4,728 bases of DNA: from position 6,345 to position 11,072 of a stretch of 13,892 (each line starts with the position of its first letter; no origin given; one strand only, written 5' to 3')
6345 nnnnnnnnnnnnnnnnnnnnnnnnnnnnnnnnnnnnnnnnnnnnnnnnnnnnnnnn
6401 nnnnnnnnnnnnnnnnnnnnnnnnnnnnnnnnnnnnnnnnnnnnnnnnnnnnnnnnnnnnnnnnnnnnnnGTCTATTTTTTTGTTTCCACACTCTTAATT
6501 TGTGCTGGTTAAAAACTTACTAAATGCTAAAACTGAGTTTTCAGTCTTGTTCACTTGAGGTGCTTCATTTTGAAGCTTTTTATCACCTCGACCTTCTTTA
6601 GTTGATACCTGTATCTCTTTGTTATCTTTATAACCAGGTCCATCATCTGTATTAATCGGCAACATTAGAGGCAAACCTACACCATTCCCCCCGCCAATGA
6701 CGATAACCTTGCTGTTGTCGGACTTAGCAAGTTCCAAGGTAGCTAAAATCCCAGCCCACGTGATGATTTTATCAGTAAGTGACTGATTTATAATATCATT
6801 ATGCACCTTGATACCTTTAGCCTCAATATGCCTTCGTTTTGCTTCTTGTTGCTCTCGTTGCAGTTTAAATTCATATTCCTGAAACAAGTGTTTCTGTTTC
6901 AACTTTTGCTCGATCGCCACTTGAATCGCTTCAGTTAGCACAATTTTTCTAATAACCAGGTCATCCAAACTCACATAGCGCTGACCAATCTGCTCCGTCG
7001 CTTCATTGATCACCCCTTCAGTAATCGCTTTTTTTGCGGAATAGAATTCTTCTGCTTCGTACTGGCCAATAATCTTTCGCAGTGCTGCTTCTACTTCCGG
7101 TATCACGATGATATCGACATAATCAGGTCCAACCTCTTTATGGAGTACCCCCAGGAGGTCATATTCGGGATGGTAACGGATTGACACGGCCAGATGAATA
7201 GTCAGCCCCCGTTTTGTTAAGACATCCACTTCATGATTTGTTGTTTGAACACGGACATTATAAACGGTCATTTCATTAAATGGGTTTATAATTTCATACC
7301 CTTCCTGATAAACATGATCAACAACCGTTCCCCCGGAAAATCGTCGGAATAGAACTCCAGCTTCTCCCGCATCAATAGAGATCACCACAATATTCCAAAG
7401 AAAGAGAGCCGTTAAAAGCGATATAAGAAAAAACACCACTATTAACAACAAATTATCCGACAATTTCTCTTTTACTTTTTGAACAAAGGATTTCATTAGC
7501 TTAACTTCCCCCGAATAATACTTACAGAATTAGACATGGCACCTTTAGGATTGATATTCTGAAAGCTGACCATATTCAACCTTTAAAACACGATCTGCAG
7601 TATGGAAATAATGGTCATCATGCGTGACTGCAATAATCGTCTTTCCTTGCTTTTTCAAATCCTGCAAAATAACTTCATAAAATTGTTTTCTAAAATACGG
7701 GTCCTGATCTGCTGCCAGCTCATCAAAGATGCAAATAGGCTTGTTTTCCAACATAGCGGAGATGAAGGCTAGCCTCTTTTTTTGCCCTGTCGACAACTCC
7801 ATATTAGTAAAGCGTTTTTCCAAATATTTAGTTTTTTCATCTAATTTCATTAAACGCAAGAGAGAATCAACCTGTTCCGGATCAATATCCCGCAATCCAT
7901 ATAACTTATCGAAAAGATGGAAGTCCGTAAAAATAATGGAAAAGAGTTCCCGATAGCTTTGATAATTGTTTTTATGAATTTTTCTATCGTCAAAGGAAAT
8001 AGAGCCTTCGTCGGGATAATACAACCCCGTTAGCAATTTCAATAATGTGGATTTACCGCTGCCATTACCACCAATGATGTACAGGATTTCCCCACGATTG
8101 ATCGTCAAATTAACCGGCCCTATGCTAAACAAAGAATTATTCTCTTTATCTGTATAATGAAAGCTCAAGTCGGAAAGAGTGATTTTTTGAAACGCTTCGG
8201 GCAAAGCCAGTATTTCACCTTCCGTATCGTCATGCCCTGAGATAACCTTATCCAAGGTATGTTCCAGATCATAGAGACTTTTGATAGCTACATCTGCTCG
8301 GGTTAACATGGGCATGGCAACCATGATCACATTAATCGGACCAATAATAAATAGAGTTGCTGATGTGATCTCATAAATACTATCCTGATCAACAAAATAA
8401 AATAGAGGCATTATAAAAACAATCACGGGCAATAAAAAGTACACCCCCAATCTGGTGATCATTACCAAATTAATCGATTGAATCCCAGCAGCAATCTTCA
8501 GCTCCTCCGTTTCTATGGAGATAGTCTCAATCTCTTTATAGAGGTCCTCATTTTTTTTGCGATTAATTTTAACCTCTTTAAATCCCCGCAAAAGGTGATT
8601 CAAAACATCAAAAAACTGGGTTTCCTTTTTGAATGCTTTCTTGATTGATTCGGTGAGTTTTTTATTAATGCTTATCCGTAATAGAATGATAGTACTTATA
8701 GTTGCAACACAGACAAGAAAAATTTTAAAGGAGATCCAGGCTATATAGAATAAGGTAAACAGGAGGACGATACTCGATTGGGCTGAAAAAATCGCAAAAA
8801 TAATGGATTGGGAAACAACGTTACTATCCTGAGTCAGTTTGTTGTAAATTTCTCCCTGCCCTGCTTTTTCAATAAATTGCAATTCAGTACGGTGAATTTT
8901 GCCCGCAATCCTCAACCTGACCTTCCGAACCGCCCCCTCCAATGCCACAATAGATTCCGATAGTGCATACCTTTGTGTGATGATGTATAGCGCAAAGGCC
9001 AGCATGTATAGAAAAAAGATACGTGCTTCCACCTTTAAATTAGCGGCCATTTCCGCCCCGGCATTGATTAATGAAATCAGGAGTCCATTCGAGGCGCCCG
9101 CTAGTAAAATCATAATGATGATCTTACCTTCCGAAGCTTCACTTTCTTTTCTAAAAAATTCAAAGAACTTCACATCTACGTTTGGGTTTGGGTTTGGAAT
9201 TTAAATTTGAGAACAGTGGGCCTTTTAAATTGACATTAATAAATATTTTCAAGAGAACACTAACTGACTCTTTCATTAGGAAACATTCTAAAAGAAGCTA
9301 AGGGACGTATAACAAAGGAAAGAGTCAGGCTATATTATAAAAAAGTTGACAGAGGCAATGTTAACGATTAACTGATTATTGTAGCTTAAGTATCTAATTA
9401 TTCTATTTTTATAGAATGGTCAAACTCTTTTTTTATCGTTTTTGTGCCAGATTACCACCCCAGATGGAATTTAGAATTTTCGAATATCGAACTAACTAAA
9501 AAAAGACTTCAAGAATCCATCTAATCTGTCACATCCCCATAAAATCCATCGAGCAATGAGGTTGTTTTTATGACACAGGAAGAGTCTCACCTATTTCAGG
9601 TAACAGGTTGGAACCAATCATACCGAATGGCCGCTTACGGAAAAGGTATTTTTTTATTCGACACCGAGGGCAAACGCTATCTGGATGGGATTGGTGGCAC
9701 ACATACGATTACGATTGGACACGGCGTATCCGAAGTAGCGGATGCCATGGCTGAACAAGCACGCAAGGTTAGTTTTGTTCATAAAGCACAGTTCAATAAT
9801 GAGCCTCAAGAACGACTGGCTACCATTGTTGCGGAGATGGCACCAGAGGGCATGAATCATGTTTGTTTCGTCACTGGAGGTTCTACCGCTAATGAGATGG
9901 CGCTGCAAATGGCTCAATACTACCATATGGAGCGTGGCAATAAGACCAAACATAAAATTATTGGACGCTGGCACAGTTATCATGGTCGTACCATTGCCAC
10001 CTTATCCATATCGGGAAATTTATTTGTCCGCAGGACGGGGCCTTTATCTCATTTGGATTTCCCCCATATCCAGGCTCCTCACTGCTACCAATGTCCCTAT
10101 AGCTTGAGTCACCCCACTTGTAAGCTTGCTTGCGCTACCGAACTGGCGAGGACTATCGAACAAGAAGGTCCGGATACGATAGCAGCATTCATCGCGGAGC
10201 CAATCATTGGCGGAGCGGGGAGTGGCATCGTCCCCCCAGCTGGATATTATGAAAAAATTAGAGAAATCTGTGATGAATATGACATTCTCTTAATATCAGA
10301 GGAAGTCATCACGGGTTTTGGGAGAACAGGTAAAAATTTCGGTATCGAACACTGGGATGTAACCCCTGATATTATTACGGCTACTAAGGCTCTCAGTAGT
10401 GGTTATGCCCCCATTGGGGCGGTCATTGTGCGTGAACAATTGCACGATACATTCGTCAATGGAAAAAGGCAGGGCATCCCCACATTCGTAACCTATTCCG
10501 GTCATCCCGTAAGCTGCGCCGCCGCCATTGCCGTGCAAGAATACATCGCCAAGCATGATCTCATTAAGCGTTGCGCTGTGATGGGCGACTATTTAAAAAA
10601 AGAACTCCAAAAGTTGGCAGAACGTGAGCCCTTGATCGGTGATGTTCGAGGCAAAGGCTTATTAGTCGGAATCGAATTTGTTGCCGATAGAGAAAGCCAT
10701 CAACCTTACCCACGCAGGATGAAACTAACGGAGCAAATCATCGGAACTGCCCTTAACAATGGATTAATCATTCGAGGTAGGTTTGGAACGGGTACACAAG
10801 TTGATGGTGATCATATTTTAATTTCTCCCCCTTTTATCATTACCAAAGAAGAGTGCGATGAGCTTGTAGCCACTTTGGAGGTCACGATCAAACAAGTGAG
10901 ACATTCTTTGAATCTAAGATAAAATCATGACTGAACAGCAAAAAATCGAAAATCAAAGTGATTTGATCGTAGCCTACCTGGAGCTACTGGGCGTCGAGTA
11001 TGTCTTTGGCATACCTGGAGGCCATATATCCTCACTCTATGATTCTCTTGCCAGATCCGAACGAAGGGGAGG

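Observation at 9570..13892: Uncharacterised sulfation operon: class-III aminotransferase, ALS-like ThDP enzyme and two sulfotransferases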

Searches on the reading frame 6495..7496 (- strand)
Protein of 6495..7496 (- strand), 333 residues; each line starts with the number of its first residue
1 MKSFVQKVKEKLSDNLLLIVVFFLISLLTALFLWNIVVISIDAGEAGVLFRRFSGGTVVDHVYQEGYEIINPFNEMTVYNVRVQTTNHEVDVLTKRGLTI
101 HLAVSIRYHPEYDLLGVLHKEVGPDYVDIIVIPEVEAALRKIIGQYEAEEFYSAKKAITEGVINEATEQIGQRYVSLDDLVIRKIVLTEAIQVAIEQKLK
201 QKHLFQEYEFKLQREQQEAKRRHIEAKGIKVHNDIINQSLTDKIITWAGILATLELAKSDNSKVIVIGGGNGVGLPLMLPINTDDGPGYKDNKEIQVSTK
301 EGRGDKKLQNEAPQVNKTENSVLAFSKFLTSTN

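Call 7: search_protein_families(library=pfam, proteins=[window:6495-7496:-], max_evalue=0.01)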
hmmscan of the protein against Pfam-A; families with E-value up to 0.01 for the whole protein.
window:6495-7496:- (333 aa): 1 family
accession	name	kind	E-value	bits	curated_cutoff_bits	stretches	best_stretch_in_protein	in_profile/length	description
PF01145.31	Band_7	-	8.2e-24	85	23.6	1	40-218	2-175/176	SPFH domain / Band 7 family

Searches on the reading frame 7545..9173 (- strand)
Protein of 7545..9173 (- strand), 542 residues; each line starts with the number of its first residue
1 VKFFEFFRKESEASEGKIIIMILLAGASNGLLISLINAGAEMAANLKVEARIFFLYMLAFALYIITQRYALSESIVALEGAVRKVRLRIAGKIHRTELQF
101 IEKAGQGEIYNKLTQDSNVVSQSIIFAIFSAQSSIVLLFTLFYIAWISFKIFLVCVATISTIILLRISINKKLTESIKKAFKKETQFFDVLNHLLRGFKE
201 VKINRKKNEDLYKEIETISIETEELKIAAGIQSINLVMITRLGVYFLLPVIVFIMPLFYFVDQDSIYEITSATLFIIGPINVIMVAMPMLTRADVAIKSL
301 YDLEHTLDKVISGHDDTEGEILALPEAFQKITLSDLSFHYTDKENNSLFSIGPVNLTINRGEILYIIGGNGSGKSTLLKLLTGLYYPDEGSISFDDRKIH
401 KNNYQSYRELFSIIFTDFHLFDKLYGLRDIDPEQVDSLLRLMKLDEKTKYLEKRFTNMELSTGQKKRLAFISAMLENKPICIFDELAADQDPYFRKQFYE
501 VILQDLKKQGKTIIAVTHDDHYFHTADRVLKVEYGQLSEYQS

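Call 7: search_protein_families(library=pfam, proteins=[window:7545-9173:-], max_evalue=0.01)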
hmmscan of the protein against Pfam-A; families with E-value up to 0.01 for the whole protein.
window:7545-9173:- (542 aa): 7 families
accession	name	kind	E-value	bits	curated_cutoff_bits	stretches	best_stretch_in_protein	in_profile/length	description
PF00005.33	ABC_tran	-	1e-29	104.3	25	1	353-486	3-135/137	ABC transporter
PF00664.28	ABC_membrane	-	2e-11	44.5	28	1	52-248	43-239/274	ABC transporter transmembrane region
PF13304.12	AAA_21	-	7.1e-10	39.9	27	1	420-520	200-300/304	AAA domain, putative AbiEii toxin, Type IV TA system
PF02463.25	SMC_N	-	8.2e-09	35.6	40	1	453-534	130-213/220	RecF/RecN/SMC N terminal domain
PF13175.12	AAA_15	-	0.00024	21.3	32.1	1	363-509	25-172/374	AAA ATPase domain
PF13555.12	AAA_29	-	0.00063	19.9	27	1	356-387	17-48/61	P-loop containing region of AAA domain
PF13476.12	AAA_23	-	0.0062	17.6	27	0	362-389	20-47/201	AAA domain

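Call 8: search_protein_families(library=ncbifam, proteins=[window:7545-9173:-], max_evalue=0.01)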
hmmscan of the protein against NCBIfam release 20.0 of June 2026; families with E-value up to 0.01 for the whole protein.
window:7545-9173:- (542 aa): 183 families (the best 25 are shown)
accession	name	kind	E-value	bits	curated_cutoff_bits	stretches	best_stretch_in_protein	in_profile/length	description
NF007813.0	PRK10522.1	equivalog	3.1e-101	339.7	604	1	18-540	18-530/547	multidrug ABC transporter permease/ATP-binding protein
TIGR01194.1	cyc_pep_trnsptr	subfamily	1.3e-93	314.5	286.2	1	20-537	21-547/554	cyclic peptide export ABC transporter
TIGR02203.1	MsbA_lipidA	equivalog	4.3e-38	131.1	602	1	67-539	75-548/572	lipid A export permease/ATP-binding protein MsbA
TIGR03375.1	type_I_sec_LssB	subfamily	9.1e-37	126.7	693.1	1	137-537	275-679/696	type I secretion system permease/ATPase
NF008381.0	PRK11176.1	equivalog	4.7e-33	114.4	867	2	25-422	37-430/582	lipid A ABC transporter ATP-binding protein/permease MsbA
NF045513.1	HepA_fam_ABC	equivalog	2.6e-31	108.7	725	1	51-539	93-588/610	heterocyst formation ABC transporter subunit HepA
TIGR02857.1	CydD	equivalog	1.1e-30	107.1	435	1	324-531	315-528/529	thiol reductant ABC exporter subunit CydD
TIGR02868.1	CydC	equivalog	1.2e-30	106.6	329.05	1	82-519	85-529/530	thiol reductant ABC exporter subunit CydC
NF045998.1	cleave_ABC_plasm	equivalog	1.6e-30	106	500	1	83-526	226-667/673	Mbov_0121 family peptidase domain-containing ABC transporter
TIGR04521.1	ECF_ATPase_2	equivalog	4.2e-30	104.8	330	1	331-538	1-224/279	energy-coupling factor transporter ATPase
TIGR04520.1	ECF_ATPase_1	equivalog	4.7e-30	104.9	315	2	331-416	1-84/269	energy-coupling factor transporter ATPase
NF050066.1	LPSTprtrPglK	equivalog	8.7e-30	103.7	1000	1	80-534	103-557/558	BC-type lipopolysaccharide transporter PglK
TIGR00958.1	3a01208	subfamily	4.8e-29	101.2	874.6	2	330-539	478-693/711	antigen peptide transporter 2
TIGR02204.1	MsbA_rel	hypoth_equivalog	2e-28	99.4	780.4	1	34-539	43-554/576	ABC transporter, permease/ATP-binding protein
NF008364.0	PRK11160.1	equivalog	7e-28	97.5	630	1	73-539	80-554/575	heme ABC transporter ATP-binding protein/permease CydC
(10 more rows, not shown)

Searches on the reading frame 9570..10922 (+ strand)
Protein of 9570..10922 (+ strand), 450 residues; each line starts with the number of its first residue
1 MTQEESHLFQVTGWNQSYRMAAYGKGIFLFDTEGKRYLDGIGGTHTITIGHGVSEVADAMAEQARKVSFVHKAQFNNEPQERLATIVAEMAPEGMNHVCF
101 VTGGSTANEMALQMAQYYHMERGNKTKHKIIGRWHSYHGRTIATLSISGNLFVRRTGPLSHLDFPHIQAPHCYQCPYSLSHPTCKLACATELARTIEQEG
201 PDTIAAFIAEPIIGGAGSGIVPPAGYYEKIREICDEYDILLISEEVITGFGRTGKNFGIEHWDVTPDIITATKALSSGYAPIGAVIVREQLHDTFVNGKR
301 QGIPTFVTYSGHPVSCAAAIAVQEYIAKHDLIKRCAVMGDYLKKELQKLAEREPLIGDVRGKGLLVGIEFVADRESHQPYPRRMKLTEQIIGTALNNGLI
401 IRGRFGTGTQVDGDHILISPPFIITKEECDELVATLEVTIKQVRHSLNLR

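Call 7: search_protein_families(library=pfam, proteins=[window:9570-10922:+], max_evalue=0.01)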
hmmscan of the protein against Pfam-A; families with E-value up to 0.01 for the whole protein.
window:9570-10922:+ (450 aa): 2 families
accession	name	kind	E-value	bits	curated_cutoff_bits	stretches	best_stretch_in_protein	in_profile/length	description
PF00202.27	Aminotran_3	-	6.9e-92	308.7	30.5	1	21-437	13-400/403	Aminotransferase class-III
PF01012.27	ETF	-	0.0053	17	26.7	0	35-116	25-110/181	Electron transfer flavoprotein domain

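Call 8: search_protein_families(library=ncbifam, proteins=[window:9570-10922:+], max_evalue=0.01)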
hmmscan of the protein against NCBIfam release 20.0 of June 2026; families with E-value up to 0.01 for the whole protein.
window:9570-10922:+ (450 aa): 69 families (the best 25 are shown)
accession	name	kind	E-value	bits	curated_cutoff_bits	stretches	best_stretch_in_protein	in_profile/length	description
NF005375.0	PRK06917.1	equivalog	8.5e-154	512.6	535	1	15-445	12-441/448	aspartate aminotransferase family protein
NF005685.0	PRK07483.1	equivalog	3.5e-123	411.7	485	1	15-444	10-439/444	aspartate aminotransferase family protein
NF005447.0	PRK07036.1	equivalog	6.7e-116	387.7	618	1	19-447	37-459/468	aminotransferase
NF005682.0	PRK07480.1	subfamily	7.3e-112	374.3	510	1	17-447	35-456/459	aminotransferase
NF005684.0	PRK07482.1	subfamily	5.2e-111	371.4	687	1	15-446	30-458/464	hypothetical protein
NF005683.0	PRK07481.1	subfamily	1.1e-110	370.7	575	1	19-444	30-451/453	hypothetical protein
NF005102.0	PRK06541.1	equivalog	1.6e-110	369.7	574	1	15-443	32-456/460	aspartate aminotransferase family protein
NF004767.0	PRK06105.1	subfamily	4.5e-110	368.3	517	1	22-447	35-454/460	aminotransferase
NF005812.0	PRK07678.1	subfamily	2.3e-104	349.6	488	1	19-443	31-450/451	aminotransferase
NF052567.1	OmAmTferAptACaul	equivalog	3.4e-95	319.3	500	1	14-443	15-431/431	omega-aminotransferase AptA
NF004718.0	PRK06062.1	subfamily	6.2e-94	315.1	472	1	21-444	42-450/454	hypothetical protein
TIGR00508.1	bioA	equivalog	2.8e-87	293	405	1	21-440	17-418/419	adenosylmethionine--8-amino-7-oxononanoate transaminase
NF006228.0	PRK08360.1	equivalog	4.1e-85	286.1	608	1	24-444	30-428/443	aspartate aminotransferase family protein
NF004625.0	PRK05965.1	subfamily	3.9e-84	283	729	1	19-445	30-450/460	hypothetical protein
NF004426.0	PRK05769.1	equivalog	6.9e-84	282.2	552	1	14-443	32-440/441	acetyl ornithine aminotransferase family protein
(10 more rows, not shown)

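Call 46: search_solved_structures(query=window:9570-10922:+, max_evalue=1e-40)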
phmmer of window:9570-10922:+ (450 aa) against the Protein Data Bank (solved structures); distinct sequences matched with E-value up to 1e-40: 85 (the best 60 are shown).
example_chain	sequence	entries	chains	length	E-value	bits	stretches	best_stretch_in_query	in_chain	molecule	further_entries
5kr5_A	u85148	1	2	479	1.8e-91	310.5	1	18-442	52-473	4-aminobutyrate transaminase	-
5kr6_A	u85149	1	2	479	4.4e-89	302.7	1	17-439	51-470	4-aminobutyrate transaminase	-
5kqw_A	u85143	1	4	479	1.4e-88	301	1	19-443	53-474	4-aminobutyrate transaminase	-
5kr4_A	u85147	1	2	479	4.4e-87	296.1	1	20-443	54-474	4-aminobutyrate transaminase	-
6io1_A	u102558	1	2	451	4.5e-87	296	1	21-438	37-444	Aminotransferase, class III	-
5kr3_A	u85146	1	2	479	5.4e-87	295.8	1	19-443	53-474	4-aminobutyrate transaminase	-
5kqu_A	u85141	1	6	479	3.1e-86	293.2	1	21-443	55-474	4-aminobutyrate transaminase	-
6fyq_A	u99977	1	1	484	9.6e-85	288.4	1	23-449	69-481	amine transaminase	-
3gju_A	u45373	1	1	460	1.5e-84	287.7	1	17-443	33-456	Putative aminotransferase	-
5kqt_A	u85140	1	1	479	5.2e-84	285.9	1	22-441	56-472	4-aminoburyrate transaminase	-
3fcr_A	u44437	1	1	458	7.3e-82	278.9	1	6-435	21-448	putative aminotransferase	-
3n5m_A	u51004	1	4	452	4.6e-81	276.2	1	19-441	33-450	Adenosylmethionine-8-amino-7-oxononanoate aminotransferase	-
5ti8_A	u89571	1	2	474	2.3e-80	273.9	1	6-436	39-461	Aminotransferase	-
6s54_A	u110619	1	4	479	2.6e-80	273.8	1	22-437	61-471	Aspartate aminotransferase family protein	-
3i4j_A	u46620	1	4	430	4.4e-80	273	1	16-441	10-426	Aminotransferase, class III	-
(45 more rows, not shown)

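Call 58: find_homologous_proteins(query=window:9570-10922:+, max_evalue=1e-50)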
Query window:9570-10922:+ (450 aa): 7131 proteins with E <= 1e-50 among 8000 candidates; the best 120 are listed.
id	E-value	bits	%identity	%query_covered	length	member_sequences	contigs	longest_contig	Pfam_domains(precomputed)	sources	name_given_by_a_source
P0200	0.0e+0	1039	100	100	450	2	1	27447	PF00202.28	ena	-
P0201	1.7e-225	767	72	100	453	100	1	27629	PF00202.28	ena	-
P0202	2.0e-220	750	70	100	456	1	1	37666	PF00202.28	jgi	-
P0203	1.3e-219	748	71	99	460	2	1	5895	PF00202.28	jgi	-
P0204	3.8e-219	746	69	100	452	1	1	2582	PF00202.28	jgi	jgi:adenosylmethionine-8-amino-7-oxononanoate aminotransferase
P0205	6.0e-219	746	70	100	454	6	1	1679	PF00202.28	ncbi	-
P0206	1.5e-218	744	68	100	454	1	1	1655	PF00202.28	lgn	-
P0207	1.4e-217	741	69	100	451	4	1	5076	PF00202.28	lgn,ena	-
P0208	1.3e-215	735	70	100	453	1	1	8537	PF00202.28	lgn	-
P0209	2.4e-215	734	68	99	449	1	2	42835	PF00202.28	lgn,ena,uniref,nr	uniref:N(6)-acetyl-beta-lysine transaminase n=1 Tax=Candidatus Kentrum sp. FW TaxID=2126338 RepID=A0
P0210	5.1e-215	733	68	100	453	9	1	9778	PF00202.28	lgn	-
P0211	8.6e-214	729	68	99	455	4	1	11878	PF00202.28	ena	-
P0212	1.2e-213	728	69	100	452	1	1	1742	PF00202.28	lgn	-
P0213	6.0e-213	726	69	99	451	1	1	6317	PF00202.28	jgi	jgi:adenosylmethionine-8-amino-7-oxononanoate aminotransferase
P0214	1.3e-211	721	69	100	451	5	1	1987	PF00202.28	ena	-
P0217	1.7e-210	718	68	100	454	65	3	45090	PF00202.28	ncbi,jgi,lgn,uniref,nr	ncbi:MAG: aminotransferase class III-fold pyridoxal phosphate-dependent enzyme [Microcystis aerugino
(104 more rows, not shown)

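Call 59: find_encoding_contigs(protein=P0217, flank=10000, max_places=3)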
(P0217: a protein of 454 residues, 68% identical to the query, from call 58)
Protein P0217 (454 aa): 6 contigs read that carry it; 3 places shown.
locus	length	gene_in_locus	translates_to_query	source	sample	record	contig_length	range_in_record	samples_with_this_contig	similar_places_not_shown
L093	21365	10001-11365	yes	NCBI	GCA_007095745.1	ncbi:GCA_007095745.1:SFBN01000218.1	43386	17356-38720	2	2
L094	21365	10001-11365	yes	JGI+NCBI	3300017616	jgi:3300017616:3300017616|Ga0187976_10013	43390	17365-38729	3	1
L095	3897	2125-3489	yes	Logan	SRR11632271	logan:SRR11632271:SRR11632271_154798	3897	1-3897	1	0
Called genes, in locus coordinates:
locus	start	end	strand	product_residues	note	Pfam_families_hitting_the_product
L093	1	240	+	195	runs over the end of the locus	-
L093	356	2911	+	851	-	PF13385:Laminin_G_3, PF00884:Sulfatase, PF01663:Phosphodiest (weak), PF16347:SGSH_C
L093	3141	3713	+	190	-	PF01947:Rv2949c-like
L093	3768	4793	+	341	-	PF08100:Dimerisation, PF00891:Methyltransf_2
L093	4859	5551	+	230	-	PF01255:Prenyltransf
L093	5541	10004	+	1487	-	PF00501:AMP-binding, PF13489:Methyltransf_23, PF08241:Methyltransf_11, PF08242:Methyltransf_12, PF13649:Methyltransf_25, PF13847:Methyltransf_31, PF00550:PP-binding, PF00668:Condensation, +1 more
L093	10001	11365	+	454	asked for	PF00202:Aminotran_3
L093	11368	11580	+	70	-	-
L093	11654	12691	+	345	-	PF08100:Dimerisation, PF00891:Methyltransf_2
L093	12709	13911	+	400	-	PF01073:3Beta_HSD, PF01370:Epimerase, PF02719:Polysacc_synt_2 (weak), PF07993:NAD_binding_4, PF16363:GDP_Man_Dehyd (faint)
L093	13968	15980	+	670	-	PF06472:ABC_membrane_2, PF00664:ABC_membrane, PF00005:ABC_tran, PF02463:SMC_N (faint)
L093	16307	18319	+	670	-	PF13385:Laminin_G_3, PF09994:T6SS_Tle1-like_cat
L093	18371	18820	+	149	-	-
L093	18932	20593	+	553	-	PF05419:GUN4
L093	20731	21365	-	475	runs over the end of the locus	PF03446:NAD_binding_2, PF00393:6PGD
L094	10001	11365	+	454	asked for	PF00202:Aminotran_3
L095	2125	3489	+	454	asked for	PF00202:Aminotran_3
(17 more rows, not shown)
